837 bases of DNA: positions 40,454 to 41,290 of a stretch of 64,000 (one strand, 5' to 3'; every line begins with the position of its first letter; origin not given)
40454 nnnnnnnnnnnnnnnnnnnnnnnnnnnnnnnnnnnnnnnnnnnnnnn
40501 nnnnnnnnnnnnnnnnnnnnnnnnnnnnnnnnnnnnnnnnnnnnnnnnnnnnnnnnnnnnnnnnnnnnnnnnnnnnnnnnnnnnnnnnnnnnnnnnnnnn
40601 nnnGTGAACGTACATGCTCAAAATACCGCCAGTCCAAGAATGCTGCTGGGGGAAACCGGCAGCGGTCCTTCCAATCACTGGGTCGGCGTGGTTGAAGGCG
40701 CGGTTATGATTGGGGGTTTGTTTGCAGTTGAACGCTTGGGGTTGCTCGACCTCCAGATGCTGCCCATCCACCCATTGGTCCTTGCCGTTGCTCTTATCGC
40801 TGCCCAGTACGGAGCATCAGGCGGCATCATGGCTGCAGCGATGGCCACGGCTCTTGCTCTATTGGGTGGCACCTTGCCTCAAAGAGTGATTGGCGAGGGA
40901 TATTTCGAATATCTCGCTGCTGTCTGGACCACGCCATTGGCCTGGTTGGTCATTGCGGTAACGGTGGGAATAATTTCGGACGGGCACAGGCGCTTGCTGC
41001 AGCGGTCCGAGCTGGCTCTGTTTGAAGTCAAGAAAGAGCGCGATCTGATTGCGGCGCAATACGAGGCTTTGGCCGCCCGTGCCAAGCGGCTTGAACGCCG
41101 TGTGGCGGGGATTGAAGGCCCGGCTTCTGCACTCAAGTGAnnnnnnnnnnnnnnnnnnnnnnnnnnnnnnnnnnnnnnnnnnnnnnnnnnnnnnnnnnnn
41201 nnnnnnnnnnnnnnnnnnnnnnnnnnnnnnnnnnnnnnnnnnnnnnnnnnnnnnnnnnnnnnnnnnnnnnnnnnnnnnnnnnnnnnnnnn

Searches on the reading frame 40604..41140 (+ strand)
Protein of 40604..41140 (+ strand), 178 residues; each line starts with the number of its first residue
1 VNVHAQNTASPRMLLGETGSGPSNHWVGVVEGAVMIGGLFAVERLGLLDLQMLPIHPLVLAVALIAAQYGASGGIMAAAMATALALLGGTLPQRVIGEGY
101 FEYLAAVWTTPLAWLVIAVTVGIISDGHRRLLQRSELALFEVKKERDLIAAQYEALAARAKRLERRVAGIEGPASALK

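Call 7: search_protein_families(library=pfam, proteins=[window:40604-41140:+], max_evalue=0.001)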
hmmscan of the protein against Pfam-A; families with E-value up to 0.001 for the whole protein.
window:40604-41140:+ (178 aa): 0 families

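Call 20: search_protein_families(library=pfam, proteins=[window:40604-41140:+], max_evalue=10)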
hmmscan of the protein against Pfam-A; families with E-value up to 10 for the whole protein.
window:40604-41140:+ (178 aa): 2 families
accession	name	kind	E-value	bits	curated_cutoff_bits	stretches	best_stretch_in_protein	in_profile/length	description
PF17119.10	MMU163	-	0.0032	17.2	26.6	1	83-124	51-96/253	Mitochondrial protein up-regulated during meiosis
PF01169.24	GDT1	-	5.2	7.9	27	1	60-107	18-69/75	Divalent cation/proton antiporter GDT1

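Call 62: search_protein_families(library=ncbifam, proteins=[window:40604-41140:+], max_evalue=0.01)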
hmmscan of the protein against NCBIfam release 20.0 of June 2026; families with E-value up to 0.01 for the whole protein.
window:40604-41140:+ (178 aa): 0 families
